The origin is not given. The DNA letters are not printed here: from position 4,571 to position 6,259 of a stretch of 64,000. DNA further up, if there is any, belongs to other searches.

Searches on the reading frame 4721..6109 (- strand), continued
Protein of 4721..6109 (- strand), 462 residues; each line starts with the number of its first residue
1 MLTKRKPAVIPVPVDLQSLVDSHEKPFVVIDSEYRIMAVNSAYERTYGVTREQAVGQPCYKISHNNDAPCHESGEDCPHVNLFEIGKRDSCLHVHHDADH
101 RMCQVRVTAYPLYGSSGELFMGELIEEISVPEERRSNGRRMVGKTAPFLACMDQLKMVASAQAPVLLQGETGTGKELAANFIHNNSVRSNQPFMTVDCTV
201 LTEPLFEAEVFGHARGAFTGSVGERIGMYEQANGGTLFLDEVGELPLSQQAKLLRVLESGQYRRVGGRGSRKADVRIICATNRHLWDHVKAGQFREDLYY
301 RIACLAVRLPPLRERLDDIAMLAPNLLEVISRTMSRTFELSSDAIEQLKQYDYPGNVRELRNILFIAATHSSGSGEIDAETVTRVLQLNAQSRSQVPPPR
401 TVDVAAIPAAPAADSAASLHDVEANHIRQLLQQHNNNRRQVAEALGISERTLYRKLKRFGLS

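Call 10: find_homologous_proteins(query=window:4721-6109:-, max_evalue=1e-30)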
Query window:4721-6109:- (462 aa): 8000 proteins with E <= 1e-30 among 8000 candidates; the best 120 are listed.
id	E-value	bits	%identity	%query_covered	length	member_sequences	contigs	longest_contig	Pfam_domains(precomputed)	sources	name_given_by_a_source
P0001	0.0e+0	1045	100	100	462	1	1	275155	PF13426.14,PF00158.33,PF25601.2,PF02954.26,PF18024.8,PF08448.17,PF00004.36,PF00989.32,PF14532.13,PF07728.21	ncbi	-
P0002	0.0e+0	1030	98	100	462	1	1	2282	PF13426.14,PF00158.33,PF25601.2,PF02954.26,PF18024.8,PF08448.17,PF00004.36,PF00989.32,PF14532.13,PF07728.21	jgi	jgi:two-component system response regulator AtoC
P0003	0.0e+0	1011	98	98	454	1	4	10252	PF13426.14,PF00158.33,PF25601.2,PF02954.26,PF18024.8,PF08448.17,PF00004.36,PF00989.32,PF14532.13,PF07728.21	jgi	-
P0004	0.0e+0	1010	98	98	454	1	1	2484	PF13426.14,PF00158.33,PF25601.2,PF02954.26,PF18024.8,PF08448.17,PF00004.36,PF00989.32,PF14532.13,PF07728.21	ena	-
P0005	0.0e+0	1008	98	98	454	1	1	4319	PF13426.14,PF00158.33,PF25601.2,PF02954.26,PF18024.8,PF08448.17,PF00004.36,PF14532.13,PF07728.21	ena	-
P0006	8.1e-297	1002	95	100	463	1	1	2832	PF13426.14,PF00158.33,PF25601.2,PF02954.26,PF18024.8,PF08448.17,PF00004.36,PF14532.13,PF07728.21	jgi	-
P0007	8.7e-295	995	95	100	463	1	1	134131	PF13426.14,PF00158.33,PF25601.2,PF02954.26,PF08448.17,PF00004.36,PF00989.32,PF14532.13,PF07728.21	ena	-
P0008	9.1e-295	995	95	100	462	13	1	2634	PF13426.14,PF00158.33,PF25601.2,PF02954.26,PF18024.8,PF08448.17,PF00004.36,PF00989.32,PF14532.13,PF07728.21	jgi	jgi:two-component system response regulator AtoC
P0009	1.2e-294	995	95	100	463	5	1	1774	PF13426.14,PF00158.33,PF07724.21,PF25601.2,PF02954.26,PF08448.17,PF00004.36,PF14532.13,PF07728.21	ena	-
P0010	1.5e-294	995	95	100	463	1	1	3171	PF13426.14,PF00158.33,PF25601.2,PF02954.26,PF08448.17,PF00004.36,PF14532.13,PF07728.21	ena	-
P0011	5.7e-294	993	94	100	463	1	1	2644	PF13426.14,PF00158.33,PF25601.2,PF02954.26,PF08448.17,PF00004.36,PF00989.32,PF14532.13,PF07728.21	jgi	-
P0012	5.3e-292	986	94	100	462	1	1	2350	PF00158.33,PF07724.21,PF25601.2,PF02954.26,PF18024.8,PF08448.17,PF00004.36,PF14532.13,PF07728.21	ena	-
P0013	2.7e-291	984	94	100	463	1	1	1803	PF13426.14,PF00158.33,PF25601.2,PF02954.26,PF08448.17,PF00004.36,PF14532.13,PF07728.21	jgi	-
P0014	5.4e-289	976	95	98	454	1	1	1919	PF13426.14,PF00158.33,PF25601.2,PF02954.26,PF18024.8,PF08448.17,PF00004.36,PF00989.32,PF14532.13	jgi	-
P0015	3.5e-277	937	92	98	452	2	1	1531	PF13426.14,PF00158.33,PF25601.2,PF02954.26,PF18024.8,PF08448.17,PF00004.36,PF14532.13,PF07728.21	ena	-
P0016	7.7e-268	907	86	100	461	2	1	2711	PF13426.14,PF00158.33,PF07724.21,PF25601.2,PF02954.26,PF18024.8,PF08448.17,PF00004.36,PF00989.32,PF14532.13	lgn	-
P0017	5.3e-266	901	85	100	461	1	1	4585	PF13426.14,PF00158.33,PF25601.2,PF02954.26,PF18024.8,PF08448.17,PF00004.36,PF00989.32,PF14532.13,PF07728.21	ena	-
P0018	5.7e-266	900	86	100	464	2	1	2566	PF13426.14,PF00158.33,PF07724.21,PF25601.2,PF02954.26,PF18024.8,PF08448.17,PF00004.36,PF00989.32,PF14532.13,PF07728.21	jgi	-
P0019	1.1e-263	893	86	97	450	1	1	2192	PF13426.14,PF00158.33,PF25601.2,PF02954.26,PF08448.17,PF00004.36,PF00989.32,PF14532.13,PF07728.21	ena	-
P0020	3.5e-260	881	85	97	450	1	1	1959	PF13426.14,PF00158.33,PF25601.2,PF02954.26,PF18024.8,PF08448.17,PF00004.36,PF00989.32,PF14532.13,PF07728.21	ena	-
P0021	5.4e-258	874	83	100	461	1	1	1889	PF13426.14,PF00158.33,PF25601.2,PF02954.26,PF08448.17,PF00004.36,PF00989.32,PF14532.13,PF07728.21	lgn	-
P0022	7.2e-258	874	83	100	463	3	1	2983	PF13426.14,PF00158.33,PF25601.2,PF02954.26,PF08448.17,PF00004.36,PF14532.13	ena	-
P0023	8.8e-258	873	85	97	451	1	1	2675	PF13426.14,PF00158.33,PF25601.2,PF02954.26,PF08448.17,PF00004.36,PF00989.32,PF14532.13,PF07728.21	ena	-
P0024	2.1e-257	872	83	99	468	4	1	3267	PF13426.14,PF00158.33,PF07724.21,PF25601.2,PF02954.26,PF08448.17,PF00004.36,PF00989.32,PF14532.13,PF07728.21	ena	-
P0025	1.7e-256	869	82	100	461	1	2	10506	PF13426.14,PF00158.33,PF25601.2,PF02954.26,PF18024.8,PF08448.17,PF00004.36,PF14532.13,PF07728.21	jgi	jgi:transcriptional regulator with PAS, ATPase and Fis domain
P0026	7.7e-255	864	82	100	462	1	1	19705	PF13426.14,PF13188.14,PF00158.33,PF25601.2,PF02954.26,PF18024.8,PF08448.17,PF00004.36,PF00989.32,PF14532.13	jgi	-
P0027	1.0e-254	863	81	100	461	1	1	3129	PF13426.14,PF00158.33,PF25601.2,PF02954.26,PF18024.8,PF08448.17,PF00004.36,PF14532.13,PF07728.21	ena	-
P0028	3.2e-254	862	83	100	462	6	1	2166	PF13426.14,PF00158.33,PF07724.21,PF25601.2,PF02954.26,PF18024.8,PF08448.17,PF00004.36,PF00989.32,PF14532.13,PF07728.21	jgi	jgi:transcriptional regulator with PAS, ATPase and Fis domain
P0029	4.4e-254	861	81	100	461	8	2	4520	PF13426.14,PF00158.33,PF13384.13,PF25601.2,PF02954.26,PF18024.8,PF08448.17,PF00004.36,PF14532.13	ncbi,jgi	jgi:transcriptional regulator with PAS, ATPase and Fis domain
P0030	8.2e-254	860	80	99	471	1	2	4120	PF13426.14,PF00158.33,PF07724.21,PF25601.2,PF02954.26,PF08448.17,PF00004.36,PF00989.32,PF14532.13,PF07728.21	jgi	jgi:two-component system, NtrC family, response regulator AtoC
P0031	2.8e-253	859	82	100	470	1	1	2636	PF13426.14,PF00158.33,PF25601.2,PF02954.26,PF08448.17,PF00004.36,PF14532.13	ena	-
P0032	3.7e-253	858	81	100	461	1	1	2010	PF13426.14,PF13188.14,PF00158.33,PF25601.2,PF02954.26,PF08448.17,PF00004.36,PF00989.32,PF14532.13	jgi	jgi:transcriptional regulator with PAS, ATPase and Fis domain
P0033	1.4e-250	850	82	98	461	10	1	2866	PF13426.14,PF00158.33,PF07724.21,PF25601.2,PF02954.26,PF18024.8,PF08448.17,PF00004.36,PF14532.13,PF07728.21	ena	-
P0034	4.0e-250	848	82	97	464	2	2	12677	PF13426.14,PF13188.14,PF00158.33,PF25601.2,PF02954.26,PF18024.8,PF08448.17,PF00004.36,PF00989.32,PF14532.13,PF07728.21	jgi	-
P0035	1.5e-248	843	83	97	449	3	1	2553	PF13426.14,PF13188.14,PF00158.33,PF25601.2,PF02954.26,PF18024.8,PF08448.17,PF00004.36,PF00989.32,PF14532.13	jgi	jgi:transcriptional regulator with PAS, ATPase and Fis domain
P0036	2.1e-247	839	80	99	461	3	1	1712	PF13426.14,PF00158.33,PF07724.21,PF25601.2,PF02954.26,PF18024.8,PF08448.17,PF00004.36,PF00989.32,PF14532.13,PF07728.21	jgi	jgi:transcriptional regulator with PAS, ATPase and Fis domain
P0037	6.1e-247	838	80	97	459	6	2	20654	PF13426.14,PF00158.33,PF25601.2,PF02954.26,PF08448.17,PF00004.36,PF00989.32,PF14532.13,PF07728.21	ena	-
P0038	1.0e-246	837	79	100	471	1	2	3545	PF13426.14,PF00158.33,PF07724.21,PF25601.2,PF02954.26,PF08448.17,PF00004.36,PF00989.32,PF14532.13,PF07728.21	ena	-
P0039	1.2e-246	837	80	98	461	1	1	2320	PF13426.14,PF00158.33,PF07724.21,PF25601.2,PF02954.26,PF08448.17,PF00004.36,PF14532.13,PF07728.21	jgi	jgi:two-component system response regulator AtoC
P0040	5.1e-246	835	81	97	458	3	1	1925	PF13426.14,PF00158.33,PF25601.2,PF02954.26,PF18024.8,PF08448.17,PF00004.36,PF00989.32,PF14532.13,PF07728.21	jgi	jgi:transcriptional regulator with PAS, ATPase and Fis domain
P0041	1.4e-242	823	79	98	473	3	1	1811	PF13426.14,PF00158.33,PF25601.2,PF02954.26,PF18024.8,PF08448.17,PF00004.36,PF00989.32,PF14532.13,PF07728.21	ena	-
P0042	1.3e-241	820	79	98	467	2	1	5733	PF13426.14,PF00158.33,PF07724.21,PF25601.2,PF02954.26,PF18024.8,PF08448.17,PF00004.36,PF00989.32,PF14532.13,PF07728.21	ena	-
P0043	2.1e-241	819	79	98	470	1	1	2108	PF13426.14,PF00158.33,PF25601.2,PF02954.26,PF08448.17,PF00004.36,PF00989.32,PF14532.13,PF07728.21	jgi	jgi:two-component system response regulator AtoC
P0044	6.3e-240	815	78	97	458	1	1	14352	PF13426.14,PF00158.33,PF25601.2,PF02954.26,PF18024.8,PF08448.17,PF00989.32,PF14532.13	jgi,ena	-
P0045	4.4e-239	812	80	100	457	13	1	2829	PF13426.14,PF00158.33,PF25601.2,PF02954.26,PF00004.36,PF14532.13,PF07728.21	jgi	jgi:two-component system response regulator AtoC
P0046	6.7e-239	811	78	97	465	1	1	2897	PF13426.14,PF00158.33,PF25601.2,PF02954.26,PF18024.8,PF08448.17,PF00989.32,PF14532.13,PF07728.21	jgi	jgi:transcriptional regulator with PAS, ATPase and Fis domain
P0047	1.1e-238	810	78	100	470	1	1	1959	PF13426.14,PF00158.33,PF25601.2,PF02954.26,PF08448.17,PF00004.36,PF14532.13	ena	-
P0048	1.3e-238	810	78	97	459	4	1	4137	PF13426.14,PF00158.33,PF25601.2,PF02954.26,PF08448.17,PF00004.36,PF00989.32,PF14532.13,PF07728.21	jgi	jgi:transcriptional regulator with PAS, ATPase and Fis domain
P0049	1.7e-237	807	78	98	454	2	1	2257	PF00158.33,PF07724.21,PF25601.2,PF02954.26,PF08448.17,PF00004.36,PF14532.13,PF07728.21,PF01078.28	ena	-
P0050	5.3e-237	805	77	98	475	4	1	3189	PF13426.14,PF13188.14,PF00158.33,PF25601.2,PF02954.26,PF08448.17,PF00989.32,PF14532.13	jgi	-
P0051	5.5e-237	805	76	100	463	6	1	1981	PF13426.14,PF00158.33,PF13384.13,PF25601.2,PF02954.26,PF18024.8,PF08448.17,PF00004.36,PF00989.32,PF14532.13,PF07728.21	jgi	jgi:two-component system response regulator AtoC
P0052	6.4e-237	805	77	97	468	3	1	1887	PF13426.14,PF00158.33,PF25601.2,PF02954.26,PF18024.8,PF08448.17,PF00004.36,PF00989.32,PF14532.13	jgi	jgi:two-component system response regulator AtoC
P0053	8.5e-237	804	77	97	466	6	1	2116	PF13426.14,PF00158.33,PF25601.2,PF02954.26,PF18024.8,PF08448.17,PF00004.36,PF00989.32,PF14532.13,PF07728.21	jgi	jgi:transcriptional regulator with PAS, ATPase and Fis domain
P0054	1.3e-236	804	79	97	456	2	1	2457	PF13426.14,PF00158.33,PF25601.2,PF02954.26,PF08448.17,PF00004.36,PF00989.32,PF14532.13,PF07728.21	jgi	jgi:transcriptional regulator with PAS, ATPase and Fis domain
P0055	3.2e-236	802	76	99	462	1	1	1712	PF13426.14,PF00158.33,PF25601.2,PF02954.26,PF18024.8,PF08448.17,PF00004.36,PF00989.32,PF14532.13,PF07728.21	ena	-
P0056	3.1e-235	799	76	97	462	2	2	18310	PF13426.14,PF00158.33,PF13384.13,PF25601.2,PF02954.26,PF18024.8,PF08448.17,PF00989.32,PF14532.13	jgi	-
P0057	7.4e-235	798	77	97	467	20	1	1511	PF13426.14,PF00158.33,PF25601.2,PF02954.26,PF18024.8,PF08448.17,PF00989.32,PF14532.13,PF07728.21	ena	-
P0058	1.1e-234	797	76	97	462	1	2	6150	PF13426.14,PF00158.33,PF13384.13,PF25601.2,PF02954.26,PF18024.8,PF08448.17,PF00989.32,PF14532.13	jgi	jgi:transcriptional regulator with PAS, ATPase and Fis domain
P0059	1.9e-234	797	77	100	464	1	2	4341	PF13426.14,PF00158.33,PF07724.21,PF25601.2,PF02954.26,PF18024.8,PF08448.17,PF00004.36,PF14532.13,PF07728.21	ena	-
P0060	1.1e-233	794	75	98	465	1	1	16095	PF13426.14,PF00158.33,PF25601.2,PF02954.26,PF18024.8,PF08448.17,PF00989.32,PF14532.13,PF07728.21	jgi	jgi:two-component system, NtrC family, response regulator AtoC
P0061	1.9e-233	793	76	98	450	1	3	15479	PF00158.33,PF13384.13,PF25601.2,PF02954.26,PF08448.17,PF00004.36,PF00989.32,PF14532.13,PF07728.21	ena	-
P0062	2.0e-233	793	76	98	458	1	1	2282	PF13426.14,PF00158.33,PF25601.2,PF02954.26,PF08448.17,PF00004.36,PF00989.32,PF14532.13,PF07728.21,PF01078.28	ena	-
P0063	3.4e-232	789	74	100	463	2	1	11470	PF13426.14,PF00158.33,PF25601.2,PF02954.26,PF18024.8,PF08448.17,PF00989.32,PF14532.13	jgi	-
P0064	1.3e-230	784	74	100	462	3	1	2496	PF13426.14,PF00158.33,PF25601.2,PF02954.26,PF08448.17,PF00004.36,PF00989.32,PF14532.13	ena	-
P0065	1.6e-230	784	75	97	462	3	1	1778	PF13426.14,PF00158.33,PF13384.13,PF25601.2,PF02954.26,PF08448.17,PF00004.36,PF00989.32,PF14532.13,PF07728.21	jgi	jgi:two-component system response regulator AtoC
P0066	1.8e-230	783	75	98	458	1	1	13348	PF00158.33,PF25601.2,PF02954.26,PF08448.17,PF00004.36,PF00989.32,PF14532.13,PF07728.21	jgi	-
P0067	9.6e-230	781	75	97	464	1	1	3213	PF13426.14,PF00158.33,PF25601.2,PF02954.26,PF18024.8,PF08448.17,PF00004.36,PF00989.32,PF14532.13,PF07728.21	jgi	jgi:two-component system response regulator AtoC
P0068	1.1e-229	781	74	100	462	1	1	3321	PF13426.14,PF00158.33,PF25601.2,PF02954.26,PF08448.17,PF00004.36,PF00989.32,PF14532.13,PF07728.21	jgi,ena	-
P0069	2.5e-229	780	76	97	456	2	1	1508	PF13426.14,PF00158.33,PF25601.2,PF02954.26,PF08448.17,PF00004.36,PF00989.32,PF14532.13,PF07728.21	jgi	jgi:transcriptional regulator with PAS, ATPase and Fis domain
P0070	5.2e-228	775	96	76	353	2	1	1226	PF13426.14,PF00158.33,PF07724.21,PF08448.17,PF00004.36,PF14532.13,PF07728.21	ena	-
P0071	1.9e-226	770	75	97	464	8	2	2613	PF13426.14,PF00158.33,PF25601.2,PF02954.26,PF18024.8,PF08448.17,PF00004.36,PF00989.32,PF14532.13,PF07728.21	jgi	jgi:transcriptional regulator with PAS, ATPase and Fis domain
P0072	4.9e-226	769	74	98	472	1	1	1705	PF13426.14,PF00158.33,PF25601.2,PF02954.26,PF18024.8,PF08448.17,PF00004.36,PF14532.13,PF07728.21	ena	-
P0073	9.2e-226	768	75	97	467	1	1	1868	PF13426.14,PF00158.33,PF07724.21,PF25601.2,PF02954.26,PF18024.8,PF08448.17,PF00004.36,PF00989.32,PF14532.13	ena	-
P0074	2.0e-225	767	72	100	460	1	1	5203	PF13426.14,PF00158.33,PF07724.21,PF25601.2,PF02954.26,PF18024.8,PF08448.17,PF00004.36,PF14532.13,PF07728.21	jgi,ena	-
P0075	3.4e-225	766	73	98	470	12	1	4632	PF13426.14,PF00158.33,PF25601.2,PF02954.26,PF18024.8,PF08448.17,PF00004.36,PF14532.13,PF07728.21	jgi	-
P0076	7.6e-225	765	73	100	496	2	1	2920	PF13426.14,PF00158.33,PF07724.21,PF25601.2,PF02954.26,PF18024.8,PF08448.17,PF00004.36,PF14532.13,PF07728.21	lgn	-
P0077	8.2e-225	765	73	100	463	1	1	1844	PF13426.14,PF00158.33,PF13384.13,PF25601.2,PF02954.26,PF08448.17,PF00989.32,PF14532.13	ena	-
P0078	1.3e-224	764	73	99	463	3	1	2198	PF13426.14,PF00158.33,PF25601.2,PF02954.26,PF08448.17,PF00004.36,PF00989.32,PF14532.13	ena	-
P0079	1.4e-224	764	74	97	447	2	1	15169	PF13426.14,PF00158.33,PF07724.21,PF25601.2,PF02954.26,PF18024.8,PF08448.17,PF00004.36,PF00989.32,PF14532.13,PF07728.21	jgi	-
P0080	1.7e-224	764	72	100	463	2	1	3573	PF00158.33,PF07724.21,PF25601.2,PF02954.26,PF08448.17,PF00004.36,PF14532.13,PF07728.21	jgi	jgi:transcriptional regulator with PAS, ATPase and Fis domain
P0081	2.6e-224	763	74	97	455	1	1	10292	PF13426.14,PF00158.33,PF07724.21,PF25601.2,PF02954.26,PF18024.8,PF08448.17,PF00004.36,PF00989.32,PF14532.13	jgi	jgi:PAS domain S-box-containing protein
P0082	3.3e-224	763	74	98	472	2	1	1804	PF13426.14,PF00158.33,PF25601.2,PF02954.26,PF18024.8,PF08448.17,PF00004.36,PF14532.13,PF07728.21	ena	-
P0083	7.1e-224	762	72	100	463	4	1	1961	PF00158.33,PF07724.21,PF25601.2,PF02954.26,PF08448.17,PF00004.36,PF14532.13,PF07728.21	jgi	jgi:two-component system response regulator AtoC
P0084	1.0e-223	761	73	99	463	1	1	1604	PF13426.14,PF00158.33,PF25601.2,PF02954.26,PF08448.17,PF00989.32,PF14532.13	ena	-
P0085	1.6e-223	760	74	97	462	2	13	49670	PF00158.33,PF25601.2,PF02954.26,PF00004.36,PF14532.13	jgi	jgi:two-component system response regulator AtoC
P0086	1.9e-223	760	73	98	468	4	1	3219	PF13426.14,PF00158.33,PF13384.13,PF07724.21,PF25601.2,PF02954.26,PF08448.17,PF00004.36,PF14532.13,PF07728.21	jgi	-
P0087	2.3e-223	760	74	98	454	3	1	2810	PF13426.14,PF00158.33,PF07724.21,PF25601.2,PF02954.26,PF08448.17,PF00004.36,PF00989.32,PF14532.13,PF07728.21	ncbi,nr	ncbi:MAG: Fis family transcriptional regulator [Gammaproteobacteria bacterium]|nr:MAG: Fis family tr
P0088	4.3e-223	759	74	98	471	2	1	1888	PF13426.14,PF00158.33,PF25601.2,PF02954.26,PF08448.17,PF00004.36,PF00989.32,PF14532.13,PF07728.21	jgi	jgi:PAS domain S-box-containing protein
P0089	5.0e-223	759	73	98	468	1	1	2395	PF13426.14,PF00158.33,PF13384.13,PF25601.2,PF02954.26,PF08448.17,PF00004.36,PF00989.32,PF14532.13,PF07728.21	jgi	-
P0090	7.2e-223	758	73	97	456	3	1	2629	PF13426.14,PF00158.33,PF07724.21,PF25601.2,PF02954.26,PF18024.8,PF08448.17,PF00004.36,PF00989.32,PF14532.13,PF07728.21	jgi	jgi:PAS domain S-box-containing protein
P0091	7.3e-223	758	73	98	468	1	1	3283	PF13426.14,PF00158.33,PF13384.13,PF25601.2,PF02954.26,PF18024.8,PF08448.17,PF00004.36,PF14532.13,PF07728.21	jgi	jgi:transcriptional regulator with PAS, ATPase and Fis domain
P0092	2.0e-222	757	72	98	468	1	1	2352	PF13426.14,PF00158.33,PF25601.2,PF02954.26,PF18024.8,PF08448.17,PF00004.36,PF00989.32,PF14532.13,PF07728.21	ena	-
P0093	3.1e-222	756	73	97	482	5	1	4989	PF13426.14,PF00158.33,PF25601.2,PF02954.26,PF18024.8,PF08448.17,PF00004.36,PF14532.13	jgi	jgi:two-component system response regulator AtoC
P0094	5.7e-222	755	74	97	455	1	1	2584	PF13426.14,PF00158.33,PF07724.21,PF25601.2,PF02954.26,PF18024.8,PF08448.17,PF00004.36,PF00989.32,PF14532.13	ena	-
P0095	1.1e-220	751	71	100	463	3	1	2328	PF13426.14,PF00158.33,PF13384.13,PF25601.2,PF02954.26,PF08448.17,PF00989.32,PF14532.13,PF07728.21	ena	-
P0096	1.9e-220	750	71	100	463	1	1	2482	PF13426.14,PF00158.33,PF25601.2,PF02954.26,PF08448.17,PF00004.36,PF00989.32,PF14532.13,PF07728.21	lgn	-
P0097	2.2e-220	750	71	100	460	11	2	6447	PF13426.14,PF00158.33,PF25601.2,PF02954.26,PF08448.17,PF00004.36,PF14532.13,PF07728.21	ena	-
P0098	4.3e-220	749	70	100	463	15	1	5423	PF13426.14,PF00158.33,PF25601.2,PF02954.26,PF08448.17,PF00004.36,PF14532.13,PF07728.21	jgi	jgi:transcriptional regulator with PAS, ATPase and Fis domain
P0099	1.0e-219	748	70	100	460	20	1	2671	PF13426.14,PF00158.33,PF25601.2,PF02954.26,PF18024.8,PF08448.17,PF00004.36,PF14532.13,PF07728.21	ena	-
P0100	2.9e-219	746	71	98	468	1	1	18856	PF13426.14,PF00158.33,PF07724.21,PF25601.2,PF02954.26,PF08448.17,PF00004.36,PF00989.32,PF14532.13,PF07728.21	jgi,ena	-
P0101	3.9e-219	746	71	100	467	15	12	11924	PF13426.14,PF00158.33,PF25601.2,PF02954.26,PF08448.17,PF00004.36,PF14532.13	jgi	jgi:two-component system response regulator AtoC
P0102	1.7e-218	744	69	100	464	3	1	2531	PF13426.14,PF00158.33,PF25601.2,PF02954.26,PF18024.8,PF08448.17,PF00004.36,PF00989.32,PF14532.13,PF07728.21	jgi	-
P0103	3.1e-217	740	70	100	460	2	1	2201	PF13426.14,PF00158.33,PF25601.2,PF02954.26,PF08448.17,PF00004.36,PF00989.32,PF14532.13,PF07728.21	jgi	jgi:two-component system response regulator AtoC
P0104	3.2e-217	740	71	98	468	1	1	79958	PF00158.33,PF07724.21,PF25601.2,PF02954.26,PF08448.17,PF00004.36,PF14532.13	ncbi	ncbi:MAG: sigma 54-interacting transcriptional regulator [Pseudomonadota bacterium]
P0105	5.0e-217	739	71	100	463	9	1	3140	PF13426.14,PF00158.33,PF07724.21,PF25601.2,PF02954.26,PF08448.17,PF00004.36,PF14532.13,PF07728.21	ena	-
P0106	1.9e-216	737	71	98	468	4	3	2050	PF13426.14,PF00158.33,PF07724.21,PF25601.2,PF02954.26,PF08448.17,PF00004.36,PF00989.32,PF14532.13,PF07728.21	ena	-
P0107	4.1e-216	736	72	98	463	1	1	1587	PF00158.33,PF25601.2,PF02954.26,PF18024.8,PF08448.17,PF14532.13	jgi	jgi:transcriptional regulator with PAS, ATPase and Fis domain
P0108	1.9e-214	731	71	98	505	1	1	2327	PF13426.14,PF00158.33,PF13384.13,PF25601.2,PF02954.26,PF08448.17,PF00004.36,PF00989.32,PF14532.13,PF07728.21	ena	-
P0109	1.1e-213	728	70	100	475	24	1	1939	PF13426.14,PF00158.33,PF25601.2,PF02954.26,PF08448.17,PF00004.36,PF14532.13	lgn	-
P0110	1.4e-213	728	70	98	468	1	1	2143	PF13426.14,PF00158.33,PF13384.13,PF25601.2,PF02954.26,PF18024.8,PF08448.17,PF14532.13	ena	-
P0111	5.8e-213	726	70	100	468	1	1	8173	PF00158.33,PF13384.13,PF07724.21,PF25601.2,PF02954.26,PF18024.8,PF08448.17,PF00004.36,PF14532.13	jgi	jgi:two-component system response regulator AtoC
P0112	1.3e-212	725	71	97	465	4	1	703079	PF13426.14,PF00158.33,PF25601.2,PF02954.26,PF08448.17,PF00989.32,PF14532.13,PF07728.21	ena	-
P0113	4.6e-212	723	69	97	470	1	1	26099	PF13426.14,PF00158.33,PF25601.2,PF02954.26,PF08448.17,PF14532.13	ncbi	-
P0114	6.4e-212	722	71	96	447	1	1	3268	PF13426.14,PF00158.33,PF25601.2,PF02954.26,PF08448.17,PF14532.13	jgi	jgi:transcriptional regulator with PAS, ATPase and Fis domain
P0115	8.1e-212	722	70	100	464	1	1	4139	PF13426.14,PF00158.33,PF07724.21,PF25601.2,PF02954.26,PF08448.17,PF00004.36,PF14532.13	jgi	jgi:transcriptional regulator with PAS, ATPase and Fis domain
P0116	1.4e-211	721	70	98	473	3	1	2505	PF13426.14,PF00158.33,PF13384.13,PF25601.2,PF02954.26,PF13518.13,PF08448.17,PF00004.36,PF00989.32,PF14532.13,PF07728.21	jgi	jgi:two-component system response regulator AtoC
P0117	2.1e-211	721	70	98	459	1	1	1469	PF00158.33,PF25601.2,PF02954.26,PF08448.17,PF14532.13,PF07728.21,PF01078.28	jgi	jgi:transcriptional regulator with PAS, ATPase and Fis domain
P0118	2.6e-211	720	70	98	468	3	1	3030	PF00158.33,PF07724.21,PF25601.2,PF02954.26,PF08448.17,PF00004.36,PF14532.13,PF07728.21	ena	-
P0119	3.6e-211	720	69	100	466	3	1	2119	PF13426.14,PF00158.33,PF25601.2,PF02954.26,PF18024.8,PF08448.17,PF00004.36,PF14532.13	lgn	-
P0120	1.9e-210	717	71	98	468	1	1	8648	PF13426.14,PF13384.13,PF17765.8,PF13518.13,PF00004.36,PF14532.13,PF07728.21,PF00158.33,PF07724.21,PF25601.2,PF02954.26,PF18024.8,PF08448.17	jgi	-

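Call 11: find_encoding_contigs(protein=P0001, flank=6000, max_places=3)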
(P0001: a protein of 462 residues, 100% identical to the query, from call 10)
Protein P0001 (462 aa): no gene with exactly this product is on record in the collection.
